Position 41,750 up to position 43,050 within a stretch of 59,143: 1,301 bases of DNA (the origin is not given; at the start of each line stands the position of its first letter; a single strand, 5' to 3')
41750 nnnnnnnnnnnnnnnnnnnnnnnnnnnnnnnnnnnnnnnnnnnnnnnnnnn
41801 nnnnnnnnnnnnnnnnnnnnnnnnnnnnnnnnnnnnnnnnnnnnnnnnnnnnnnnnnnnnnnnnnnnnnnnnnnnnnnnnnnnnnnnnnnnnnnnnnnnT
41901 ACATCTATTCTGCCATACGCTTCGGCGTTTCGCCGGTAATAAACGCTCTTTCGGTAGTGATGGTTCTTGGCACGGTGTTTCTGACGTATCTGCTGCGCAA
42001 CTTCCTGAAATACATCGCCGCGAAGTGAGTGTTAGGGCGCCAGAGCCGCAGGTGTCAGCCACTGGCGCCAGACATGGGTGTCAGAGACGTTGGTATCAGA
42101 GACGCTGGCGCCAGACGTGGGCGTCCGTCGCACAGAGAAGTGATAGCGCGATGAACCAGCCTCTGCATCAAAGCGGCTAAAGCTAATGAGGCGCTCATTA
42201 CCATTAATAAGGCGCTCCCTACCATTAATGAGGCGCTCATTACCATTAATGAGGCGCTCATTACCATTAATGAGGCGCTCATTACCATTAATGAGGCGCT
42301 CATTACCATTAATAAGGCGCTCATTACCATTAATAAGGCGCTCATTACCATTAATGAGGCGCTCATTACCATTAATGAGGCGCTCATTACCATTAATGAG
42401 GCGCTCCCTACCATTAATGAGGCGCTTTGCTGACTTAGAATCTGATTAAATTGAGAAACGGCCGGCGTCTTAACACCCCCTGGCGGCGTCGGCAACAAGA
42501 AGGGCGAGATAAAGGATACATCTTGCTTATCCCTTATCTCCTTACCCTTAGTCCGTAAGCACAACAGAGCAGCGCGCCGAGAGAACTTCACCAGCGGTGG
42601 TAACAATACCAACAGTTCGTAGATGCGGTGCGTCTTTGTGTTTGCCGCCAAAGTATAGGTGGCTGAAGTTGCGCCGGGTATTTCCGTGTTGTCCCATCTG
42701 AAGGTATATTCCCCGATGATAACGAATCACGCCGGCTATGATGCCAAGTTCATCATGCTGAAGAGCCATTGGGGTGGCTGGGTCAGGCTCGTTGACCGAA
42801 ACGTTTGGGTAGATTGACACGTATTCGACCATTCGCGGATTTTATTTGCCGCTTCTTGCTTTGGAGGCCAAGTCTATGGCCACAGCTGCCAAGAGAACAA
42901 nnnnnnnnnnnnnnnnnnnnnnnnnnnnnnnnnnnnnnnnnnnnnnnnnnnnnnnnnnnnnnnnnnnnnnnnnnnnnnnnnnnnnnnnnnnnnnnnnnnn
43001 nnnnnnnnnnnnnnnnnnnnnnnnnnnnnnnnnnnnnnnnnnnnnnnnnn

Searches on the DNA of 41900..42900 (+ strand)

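Call 69: search_rna_families(source=window, start=41900, end=42900, threshold=evalue, max_evalue=1)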
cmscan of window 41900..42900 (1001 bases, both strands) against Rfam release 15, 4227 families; matches with E-value up to 1: 3.
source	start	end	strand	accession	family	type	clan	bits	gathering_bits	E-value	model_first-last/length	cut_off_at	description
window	42256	42363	-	RF02755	ES222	Gene; sRNA;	-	26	62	0.033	1-108/108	no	ES222 sRNA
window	42039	42109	+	RF03868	mir-H2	Gene; miRNA;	-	21.4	92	0.94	1-77/77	no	mir-H2 microRNA precursor family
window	42235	42318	-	RF03831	mir-627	Gene; miRNA;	-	18.8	86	0.5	1-87/87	no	mir-627 microRNA precursor family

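Call 70: search_dna_similar(query=window:42029-42841:+, collection=plasmids, mode=distant, max_evalue=0.001)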
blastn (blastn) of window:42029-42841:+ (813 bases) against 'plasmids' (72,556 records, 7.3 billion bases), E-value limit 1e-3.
No match.

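Call 71: search_dna_similar(query=window:42029-42841:+, collection=phages, mode=distant, max_evalue=0.001)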
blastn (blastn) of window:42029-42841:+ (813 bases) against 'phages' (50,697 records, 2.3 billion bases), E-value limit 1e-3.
No match.

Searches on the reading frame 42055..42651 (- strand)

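Call 38: search_protein_families(library=pfam, proteins=[window:42055-42651:-], max_evalue=0.1)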
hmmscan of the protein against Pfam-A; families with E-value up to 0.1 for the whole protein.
window:42055-42651:- (198 aa): 1 family
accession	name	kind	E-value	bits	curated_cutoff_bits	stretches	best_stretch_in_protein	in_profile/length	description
PF04736.17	Eclosion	-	0.024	14.8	25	1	30-52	36-58/61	Eclosion hormone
